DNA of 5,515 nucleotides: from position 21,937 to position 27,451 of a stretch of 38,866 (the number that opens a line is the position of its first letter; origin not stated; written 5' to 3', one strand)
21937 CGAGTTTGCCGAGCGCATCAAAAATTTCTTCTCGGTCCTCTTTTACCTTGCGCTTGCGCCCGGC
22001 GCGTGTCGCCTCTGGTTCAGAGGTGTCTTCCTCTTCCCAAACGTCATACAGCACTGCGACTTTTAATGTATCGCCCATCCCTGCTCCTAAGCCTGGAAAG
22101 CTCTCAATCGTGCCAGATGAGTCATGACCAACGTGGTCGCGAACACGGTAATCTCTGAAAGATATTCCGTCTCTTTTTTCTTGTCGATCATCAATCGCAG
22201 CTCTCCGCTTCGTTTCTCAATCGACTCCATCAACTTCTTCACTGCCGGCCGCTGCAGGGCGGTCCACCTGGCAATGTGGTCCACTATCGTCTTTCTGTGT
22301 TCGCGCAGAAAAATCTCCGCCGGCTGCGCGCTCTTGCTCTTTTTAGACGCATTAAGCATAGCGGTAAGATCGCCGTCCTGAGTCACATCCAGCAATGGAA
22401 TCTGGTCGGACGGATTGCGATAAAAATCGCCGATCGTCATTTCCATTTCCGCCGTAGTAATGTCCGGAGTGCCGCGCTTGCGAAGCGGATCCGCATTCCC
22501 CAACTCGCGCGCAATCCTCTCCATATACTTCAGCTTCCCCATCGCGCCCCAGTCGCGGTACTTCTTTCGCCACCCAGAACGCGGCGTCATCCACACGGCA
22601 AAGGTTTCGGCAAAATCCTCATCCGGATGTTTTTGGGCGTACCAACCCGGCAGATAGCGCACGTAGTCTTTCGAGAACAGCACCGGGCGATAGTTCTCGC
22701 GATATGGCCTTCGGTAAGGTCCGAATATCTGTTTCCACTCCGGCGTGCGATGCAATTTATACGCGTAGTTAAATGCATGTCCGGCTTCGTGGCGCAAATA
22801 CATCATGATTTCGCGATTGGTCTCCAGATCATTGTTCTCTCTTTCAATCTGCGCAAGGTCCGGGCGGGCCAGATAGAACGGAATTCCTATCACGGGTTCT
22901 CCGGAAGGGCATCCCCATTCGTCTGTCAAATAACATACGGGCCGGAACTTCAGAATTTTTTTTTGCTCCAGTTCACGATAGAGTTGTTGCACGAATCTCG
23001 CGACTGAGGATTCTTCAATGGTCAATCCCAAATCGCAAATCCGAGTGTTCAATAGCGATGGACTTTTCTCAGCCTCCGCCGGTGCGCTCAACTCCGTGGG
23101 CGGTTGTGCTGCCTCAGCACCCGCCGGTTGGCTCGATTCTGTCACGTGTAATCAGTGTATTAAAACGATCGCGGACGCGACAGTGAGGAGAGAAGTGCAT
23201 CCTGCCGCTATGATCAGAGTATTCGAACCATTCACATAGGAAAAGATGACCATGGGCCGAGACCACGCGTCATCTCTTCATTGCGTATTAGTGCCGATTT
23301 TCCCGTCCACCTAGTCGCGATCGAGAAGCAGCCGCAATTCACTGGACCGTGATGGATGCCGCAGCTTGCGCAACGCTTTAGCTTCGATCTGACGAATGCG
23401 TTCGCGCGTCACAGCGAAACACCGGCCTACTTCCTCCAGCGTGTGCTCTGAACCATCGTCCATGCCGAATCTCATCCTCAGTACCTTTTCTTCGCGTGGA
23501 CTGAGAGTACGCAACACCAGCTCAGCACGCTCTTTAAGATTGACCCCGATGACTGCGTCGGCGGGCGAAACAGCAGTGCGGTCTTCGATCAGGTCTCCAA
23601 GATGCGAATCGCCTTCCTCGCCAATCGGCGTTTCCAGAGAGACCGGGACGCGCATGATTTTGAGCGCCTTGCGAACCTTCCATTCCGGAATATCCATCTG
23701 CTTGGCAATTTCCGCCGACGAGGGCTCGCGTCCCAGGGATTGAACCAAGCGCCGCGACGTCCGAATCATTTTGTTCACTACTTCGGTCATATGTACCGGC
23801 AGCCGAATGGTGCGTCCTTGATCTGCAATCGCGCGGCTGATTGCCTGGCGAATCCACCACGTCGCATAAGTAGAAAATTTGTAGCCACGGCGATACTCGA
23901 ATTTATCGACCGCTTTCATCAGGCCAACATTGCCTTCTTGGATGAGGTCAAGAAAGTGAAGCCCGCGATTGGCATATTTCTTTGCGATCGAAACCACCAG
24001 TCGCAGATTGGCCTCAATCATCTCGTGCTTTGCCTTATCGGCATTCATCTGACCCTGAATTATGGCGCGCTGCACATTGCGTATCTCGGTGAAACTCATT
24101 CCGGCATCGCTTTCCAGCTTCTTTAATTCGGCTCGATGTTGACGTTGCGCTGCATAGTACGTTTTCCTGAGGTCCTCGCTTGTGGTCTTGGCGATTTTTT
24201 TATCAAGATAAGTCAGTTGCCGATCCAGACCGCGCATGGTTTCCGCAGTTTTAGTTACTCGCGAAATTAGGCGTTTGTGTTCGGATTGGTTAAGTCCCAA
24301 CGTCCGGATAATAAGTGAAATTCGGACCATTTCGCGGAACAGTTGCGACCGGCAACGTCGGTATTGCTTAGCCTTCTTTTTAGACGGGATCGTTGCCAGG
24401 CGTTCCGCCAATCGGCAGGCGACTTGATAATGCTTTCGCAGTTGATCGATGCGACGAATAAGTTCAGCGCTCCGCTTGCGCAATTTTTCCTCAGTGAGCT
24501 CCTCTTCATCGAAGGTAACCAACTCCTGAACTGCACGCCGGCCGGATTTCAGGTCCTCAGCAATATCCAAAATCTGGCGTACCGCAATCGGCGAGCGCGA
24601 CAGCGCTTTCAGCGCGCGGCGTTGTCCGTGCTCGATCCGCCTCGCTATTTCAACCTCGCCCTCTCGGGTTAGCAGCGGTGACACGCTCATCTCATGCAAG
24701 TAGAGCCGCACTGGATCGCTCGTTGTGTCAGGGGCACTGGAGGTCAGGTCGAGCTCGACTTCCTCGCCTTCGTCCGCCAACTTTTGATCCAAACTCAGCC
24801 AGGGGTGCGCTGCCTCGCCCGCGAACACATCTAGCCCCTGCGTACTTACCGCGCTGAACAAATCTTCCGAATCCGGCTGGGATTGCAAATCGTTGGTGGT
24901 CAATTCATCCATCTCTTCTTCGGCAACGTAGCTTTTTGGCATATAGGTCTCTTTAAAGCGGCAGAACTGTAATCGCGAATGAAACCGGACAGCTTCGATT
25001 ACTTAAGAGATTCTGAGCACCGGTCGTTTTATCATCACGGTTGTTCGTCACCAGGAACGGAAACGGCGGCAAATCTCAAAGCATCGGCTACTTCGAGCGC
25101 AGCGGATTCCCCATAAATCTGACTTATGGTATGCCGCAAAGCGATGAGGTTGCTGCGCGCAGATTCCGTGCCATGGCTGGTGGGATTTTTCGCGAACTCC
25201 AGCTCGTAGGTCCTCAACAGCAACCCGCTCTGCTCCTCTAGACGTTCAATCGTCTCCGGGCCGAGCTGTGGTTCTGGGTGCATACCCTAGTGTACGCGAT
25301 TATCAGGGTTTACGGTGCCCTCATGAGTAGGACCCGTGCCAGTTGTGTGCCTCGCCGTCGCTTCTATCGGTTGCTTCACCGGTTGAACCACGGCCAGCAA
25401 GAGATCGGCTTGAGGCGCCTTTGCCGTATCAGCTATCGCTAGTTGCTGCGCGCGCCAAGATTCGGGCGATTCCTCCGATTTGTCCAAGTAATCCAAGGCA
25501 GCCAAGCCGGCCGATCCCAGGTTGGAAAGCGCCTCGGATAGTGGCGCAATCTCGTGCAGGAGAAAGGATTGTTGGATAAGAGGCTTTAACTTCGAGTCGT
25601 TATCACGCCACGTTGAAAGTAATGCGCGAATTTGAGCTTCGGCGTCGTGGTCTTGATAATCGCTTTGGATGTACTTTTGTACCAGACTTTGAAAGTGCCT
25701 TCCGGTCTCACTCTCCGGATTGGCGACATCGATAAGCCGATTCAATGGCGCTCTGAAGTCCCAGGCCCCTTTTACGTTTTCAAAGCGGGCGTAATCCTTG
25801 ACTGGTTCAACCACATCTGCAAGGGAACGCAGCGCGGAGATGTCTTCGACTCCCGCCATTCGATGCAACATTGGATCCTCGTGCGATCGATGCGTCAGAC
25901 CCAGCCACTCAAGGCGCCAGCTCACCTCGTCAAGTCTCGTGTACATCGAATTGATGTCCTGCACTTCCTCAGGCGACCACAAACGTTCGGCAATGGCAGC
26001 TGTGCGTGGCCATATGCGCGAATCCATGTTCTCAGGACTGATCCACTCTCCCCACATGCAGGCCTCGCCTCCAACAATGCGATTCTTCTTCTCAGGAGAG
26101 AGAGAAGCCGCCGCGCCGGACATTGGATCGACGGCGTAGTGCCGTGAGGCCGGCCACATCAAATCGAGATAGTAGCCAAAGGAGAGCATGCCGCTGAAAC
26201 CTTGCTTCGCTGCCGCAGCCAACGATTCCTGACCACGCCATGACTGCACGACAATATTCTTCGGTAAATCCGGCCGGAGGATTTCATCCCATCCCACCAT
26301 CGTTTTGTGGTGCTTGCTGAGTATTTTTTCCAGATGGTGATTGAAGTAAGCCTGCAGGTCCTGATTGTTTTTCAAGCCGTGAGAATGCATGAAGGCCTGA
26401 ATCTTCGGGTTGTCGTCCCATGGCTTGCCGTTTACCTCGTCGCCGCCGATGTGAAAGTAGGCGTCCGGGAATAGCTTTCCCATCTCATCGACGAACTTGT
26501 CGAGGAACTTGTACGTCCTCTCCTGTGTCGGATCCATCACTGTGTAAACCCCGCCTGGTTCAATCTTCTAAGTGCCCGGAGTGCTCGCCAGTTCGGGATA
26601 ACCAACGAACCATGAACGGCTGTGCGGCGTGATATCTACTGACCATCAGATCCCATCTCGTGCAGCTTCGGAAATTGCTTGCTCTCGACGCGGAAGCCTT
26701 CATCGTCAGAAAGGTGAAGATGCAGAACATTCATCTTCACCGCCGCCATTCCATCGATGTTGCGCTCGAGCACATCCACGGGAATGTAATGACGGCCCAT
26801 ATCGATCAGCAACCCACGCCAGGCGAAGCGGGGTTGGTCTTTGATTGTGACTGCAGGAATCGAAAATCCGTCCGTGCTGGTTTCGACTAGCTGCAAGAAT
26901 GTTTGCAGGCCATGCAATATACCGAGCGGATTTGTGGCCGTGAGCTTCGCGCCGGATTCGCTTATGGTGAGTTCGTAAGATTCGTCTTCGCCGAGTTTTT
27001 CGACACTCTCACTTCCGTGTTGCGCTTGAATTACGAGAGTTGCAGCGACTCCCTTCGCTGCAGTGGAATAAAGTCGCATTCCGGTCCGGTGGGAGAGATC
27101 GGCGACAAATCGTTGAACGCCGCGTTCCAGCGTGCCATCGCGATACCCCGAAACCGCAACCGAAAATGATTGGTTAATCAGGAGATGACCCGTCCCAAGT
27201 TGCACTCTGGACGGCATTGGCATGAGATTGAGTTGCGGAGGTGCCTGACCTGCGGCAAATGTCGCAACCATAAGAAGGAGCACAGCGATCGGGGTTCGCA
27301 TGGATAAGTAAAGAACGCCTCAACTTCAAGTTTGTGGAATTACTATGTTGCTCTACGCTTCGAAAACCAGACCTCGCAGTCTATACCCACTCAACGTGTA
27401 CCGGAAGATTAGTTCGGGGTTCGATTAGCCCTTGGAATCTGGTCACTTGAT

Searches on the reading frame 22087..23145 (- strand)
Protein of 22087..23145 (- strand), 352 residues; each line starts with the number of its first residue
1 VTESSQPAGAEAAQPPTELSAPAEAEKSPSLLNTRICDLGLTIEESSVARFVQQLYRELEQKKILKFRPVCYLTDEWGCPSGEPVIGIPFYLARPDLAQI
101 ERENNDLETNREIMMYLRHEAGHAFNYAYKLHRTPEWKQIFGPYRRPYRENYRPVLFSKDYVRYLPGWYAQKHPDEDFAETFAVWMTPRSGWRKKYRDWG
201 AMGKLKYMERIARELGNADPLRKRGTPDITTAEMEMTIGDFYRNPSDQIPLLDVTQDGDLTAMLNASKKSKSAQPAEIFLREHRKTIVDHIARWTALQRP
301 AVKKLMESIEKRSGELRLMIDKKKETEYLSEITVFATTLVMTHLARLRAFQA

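Call 68: search_protein_families(library=pfam, proteins=[window:22087-23145:-], max_evalue=0.00001)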
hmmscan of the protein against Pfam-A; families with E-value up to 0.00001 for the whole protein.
window:22087-23145:- (352 aa): 1 family
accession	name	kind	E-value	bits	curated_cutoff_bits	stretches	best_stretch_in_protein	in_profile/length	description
PF15887.11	Peptidase_Mx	-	3.1e-08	33.8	27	1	96-186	68-164/236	Putative zinc-binding metallo-peptidase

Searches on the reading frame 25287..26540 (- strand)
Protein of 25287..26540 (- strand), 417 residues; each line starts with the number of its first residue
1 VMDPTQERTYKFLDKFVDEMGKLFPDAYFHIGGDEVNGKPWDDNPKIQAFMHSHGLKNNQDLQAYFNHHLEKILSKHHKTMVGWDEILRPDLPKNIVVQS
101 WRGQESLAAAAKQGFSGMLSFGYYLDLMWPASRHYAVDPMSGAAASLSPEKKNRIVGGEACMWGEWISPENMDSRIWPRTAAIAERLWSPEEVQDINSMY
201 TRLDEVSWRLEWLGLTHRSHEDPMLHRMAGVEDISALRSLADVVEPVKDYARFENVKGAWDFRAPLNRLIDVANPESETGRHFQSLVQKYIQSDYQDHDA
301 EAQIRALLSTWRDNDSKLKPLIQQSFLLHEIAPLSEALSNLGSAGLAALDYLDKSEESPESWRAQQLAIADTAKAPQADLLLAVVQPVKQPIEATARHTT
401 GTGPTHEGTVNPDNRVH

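Call 29: search_protein_families(library=pfam, proteins=[window:25287-26540:-], max_evalue=0.01)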
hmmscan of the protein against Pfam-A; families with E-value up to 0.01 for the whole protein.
window:25287-26540:- (417 aa): 1 family
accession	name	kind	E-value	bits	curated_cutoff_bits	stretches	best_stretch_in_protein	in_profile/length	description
PF00728.28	Glyco_hydro_20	-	2.4e-49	169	22.3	1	2-190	137-347/348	Glycosyl hydrolase family 20, catalytic domain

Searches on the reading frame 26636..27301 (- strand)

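Call 29: search_protein_families(library=pfam, proteins=[window:26636-27301:-], max_evalue=0.01)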
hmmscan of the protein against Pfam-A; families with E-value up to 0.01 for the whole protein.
window:26636-27301:- (221 aa): 3 families
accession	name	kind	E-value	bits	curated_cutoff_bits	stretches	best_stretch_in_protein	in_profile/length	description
PF00728.28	Glyco_hydro_20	-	1.2e-23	84.5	22.3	1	159-219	1-61/348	Glycosyl hydrolase family 20, catalytic domain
PF02838.20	Glyco_hydro_20b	-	2.2e-16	61.1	26.1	1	24-156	2-124/124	Glycosyl hydrolase family 20, domain 2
PF14845.11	Glycohydro_20b2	-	1.4e-12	48.9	27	1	28-138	3-130/130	beta-acetyl hexosaminidase like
